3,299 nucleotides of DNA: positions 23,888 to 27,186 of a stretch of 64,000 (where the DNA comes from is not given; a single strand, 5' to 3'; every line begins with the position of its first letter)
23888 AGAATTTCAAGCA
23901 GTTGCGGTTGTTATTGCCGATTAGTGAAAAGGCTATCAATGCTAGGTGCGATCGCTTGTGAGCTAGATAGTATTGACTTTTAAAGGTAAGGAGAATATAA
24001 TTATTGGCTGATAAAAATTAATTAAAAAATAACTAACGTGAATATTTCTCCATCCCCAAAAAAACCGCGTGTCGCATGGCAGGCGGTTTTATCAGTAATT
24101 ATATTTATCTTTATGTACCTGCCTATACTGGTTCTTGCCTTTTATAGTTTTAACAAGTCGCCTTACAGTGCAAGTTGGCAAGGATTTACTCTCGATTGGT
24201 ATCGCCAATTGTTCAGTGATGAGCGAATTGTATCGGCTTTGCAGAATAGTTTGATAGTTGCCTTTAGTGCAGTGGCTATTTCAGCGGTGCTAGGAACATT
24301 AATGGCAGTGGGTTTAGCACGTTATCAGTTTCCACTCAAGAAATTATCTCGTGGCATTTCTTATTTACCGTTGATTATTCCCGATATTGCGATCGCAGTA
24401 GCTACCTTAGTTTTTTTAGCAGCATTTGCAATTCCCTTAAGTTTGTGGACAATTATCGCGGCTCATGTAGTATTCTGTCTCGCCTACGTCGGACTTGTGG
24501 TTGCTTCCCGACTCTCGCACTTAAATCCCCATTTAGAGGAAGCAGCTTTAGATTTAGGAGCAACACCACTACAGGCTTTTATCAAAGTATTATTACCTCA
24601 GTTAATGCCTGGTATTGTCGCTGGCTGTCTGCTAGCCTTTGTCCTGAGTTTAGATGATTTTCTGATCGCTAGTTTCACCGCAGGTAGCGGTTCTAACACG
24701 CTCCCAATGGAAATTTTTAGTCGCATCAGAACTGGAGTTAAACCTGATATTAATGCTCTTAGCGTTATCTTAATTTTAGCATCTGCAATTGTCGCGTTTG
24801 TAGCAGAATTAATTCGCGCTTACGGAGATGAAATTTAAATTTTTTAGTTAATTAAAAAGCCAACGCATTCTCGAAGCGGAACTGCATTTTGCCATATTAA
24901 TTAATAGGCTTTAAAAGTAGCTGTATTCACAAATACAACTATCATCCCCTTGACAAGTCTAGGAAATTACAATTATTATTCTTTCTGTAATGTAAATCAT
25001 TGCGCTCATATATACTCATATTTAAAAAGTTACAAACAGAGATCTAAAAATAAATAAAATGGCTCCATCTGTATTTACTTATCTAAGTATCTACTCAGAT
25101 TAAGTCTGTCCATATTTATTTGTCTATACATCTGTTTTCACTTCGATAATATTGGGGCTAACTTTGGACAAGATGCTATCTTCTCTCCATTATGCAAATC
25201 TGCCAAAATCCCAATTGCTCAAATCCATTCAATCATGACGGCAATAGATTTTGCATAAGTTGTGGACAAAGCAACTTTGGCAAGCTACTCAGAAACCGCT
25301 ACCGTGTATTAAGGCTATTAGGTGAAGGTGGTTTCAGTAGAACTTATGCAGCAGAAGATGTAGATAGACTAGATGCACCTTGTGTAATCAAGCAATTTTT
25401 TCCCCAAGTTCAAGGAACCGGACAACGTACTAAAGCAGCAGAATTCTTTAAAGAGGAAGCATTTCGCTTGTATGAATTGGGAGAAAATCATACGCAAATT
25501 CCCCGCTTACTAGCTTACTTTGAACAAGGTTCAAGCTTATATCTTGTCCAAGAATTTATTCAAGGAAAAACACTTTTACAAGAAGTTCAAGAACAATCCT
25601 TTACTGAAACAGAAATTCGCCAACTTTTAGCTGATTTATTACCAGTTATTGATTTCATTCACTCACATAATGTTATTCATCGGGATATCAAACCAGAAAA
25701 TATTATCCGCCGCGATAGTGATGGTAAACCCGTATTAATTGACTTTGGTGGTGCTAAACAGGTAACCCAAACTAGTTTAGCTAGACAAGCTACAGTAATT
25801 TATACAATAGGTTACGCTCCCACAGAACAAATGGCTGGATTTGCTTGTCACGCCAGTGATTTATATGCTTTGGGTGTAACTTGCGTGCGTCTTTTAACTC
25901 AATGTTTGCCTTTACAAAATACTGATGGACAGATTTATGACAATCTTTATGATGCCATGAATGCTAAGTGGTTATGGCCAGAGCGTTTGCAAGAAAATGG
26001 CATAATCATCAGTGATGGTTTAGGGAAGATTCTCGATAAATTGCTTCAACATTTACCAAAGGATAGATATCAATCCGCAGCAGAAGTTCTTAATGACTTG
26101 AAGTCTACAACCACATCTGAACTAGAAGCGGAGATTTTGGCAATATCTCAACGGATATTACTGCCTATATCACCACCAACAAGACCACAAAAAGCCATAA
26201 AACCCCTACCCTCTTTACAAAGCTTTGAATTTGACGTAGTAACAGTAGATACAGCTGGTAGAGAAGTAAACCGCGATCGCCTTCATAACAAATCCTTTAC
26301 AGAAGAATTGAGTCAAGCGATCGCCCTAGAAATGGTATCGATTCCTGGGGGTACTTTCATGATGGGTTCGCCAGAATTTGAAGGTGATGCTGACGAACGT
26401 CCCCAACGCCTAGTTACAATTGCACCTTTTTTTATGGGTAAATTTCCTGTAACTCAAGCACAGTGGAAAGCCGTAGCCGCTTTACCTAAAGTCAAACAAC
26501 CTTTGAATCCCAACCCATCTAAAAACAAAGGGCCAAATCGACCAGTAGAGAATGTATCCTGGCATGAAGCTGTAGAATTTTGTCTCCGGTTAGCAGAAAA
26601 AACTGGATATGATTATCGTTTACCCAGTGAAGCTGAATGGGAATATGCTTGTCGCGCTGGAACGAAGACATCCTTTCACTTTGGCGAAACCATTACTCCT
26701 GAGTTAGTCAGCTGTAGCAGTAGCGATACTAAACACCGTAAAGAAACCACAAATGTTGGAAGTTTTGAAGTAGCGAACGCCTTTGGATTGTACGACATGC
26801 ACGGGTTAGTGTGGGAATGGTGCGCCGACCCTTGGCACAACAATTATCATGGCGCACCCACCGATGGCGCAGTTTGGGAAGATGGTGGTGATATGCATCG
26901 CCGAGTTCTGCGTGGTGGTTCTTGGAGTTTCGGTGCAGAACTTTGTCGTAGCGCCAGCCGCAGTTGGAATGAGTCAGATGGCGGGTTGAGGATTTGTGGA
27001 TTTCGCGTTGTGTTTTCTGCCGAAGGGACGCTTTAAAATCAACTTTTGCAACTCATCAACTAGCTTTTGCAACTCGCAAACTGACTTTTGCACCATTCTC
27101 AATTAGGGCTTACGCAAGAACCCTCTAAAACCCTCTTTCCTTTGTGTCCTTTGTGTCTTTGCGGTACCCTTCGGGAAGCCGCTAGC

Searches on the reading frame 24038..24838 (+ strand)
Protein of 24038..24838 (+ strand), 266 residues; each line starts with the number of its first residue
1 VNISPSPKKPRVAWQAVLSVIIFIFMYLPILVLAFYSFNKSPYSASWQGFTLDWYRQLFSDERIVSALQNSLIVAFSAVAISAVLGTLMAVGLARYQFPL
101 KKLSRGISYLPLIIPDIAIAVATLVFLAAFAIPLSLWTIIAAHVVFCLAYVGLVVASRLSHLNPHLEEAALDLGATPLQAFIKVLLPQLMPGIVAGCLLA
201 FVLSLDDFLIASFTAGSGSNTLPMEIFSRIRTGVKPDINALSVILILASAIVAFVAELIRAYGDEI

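Call 36: search_protein_families(library=pfam, proteins=[window:24038-24838:+], max_evalue=0.0001)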
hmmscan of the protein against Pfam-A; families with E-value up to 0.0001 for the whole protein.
window:24038-24838:+ (266 aa): 1 family
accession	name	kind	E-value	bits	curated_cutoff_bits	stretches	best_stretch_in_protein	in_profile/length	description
PF00528.27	BPD_transp_1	-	6.7e-19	68.8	26.4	1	84-262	3-177/184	Binding-protein-dependent transport system inner membrane component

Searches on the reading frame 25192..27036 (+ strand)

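Call 36: search_protein_families(library=pfam, proteins=[window:25192-27036:+], max_evalue=0.0001)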
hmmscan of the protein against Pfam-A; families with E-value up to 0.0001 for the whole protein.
window:25192-27036:+ (614 aa): 5 families
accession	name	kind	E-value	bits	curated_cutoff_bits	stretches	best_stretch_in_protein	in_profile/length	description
PF03781.23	FGE-sulfatase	-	1.1e-53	182.9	23.3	1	380-607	4-254/255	Sulfatase-modifying factor enzyme 1-like domain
PF00069.31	Pkinase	-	7.4e-36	124.3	31.7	1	37-301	1-259/263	Protein kinase domain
PF07714.23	PK_Tyr_Ser-Thr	-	4.1e-15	56.2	23.1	1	40-238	4-201/258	Protein tyrosine and serine/threonine kinase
PF03109.22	ABC1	-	4.4e-06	26.4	22.9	1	109-202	136-228/244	ABC1 atypical kinase-like domain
PF01636.29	APH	-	1.2e-05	25.7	23.2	0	144-188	152-197/239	Phosphotransferase enzyme family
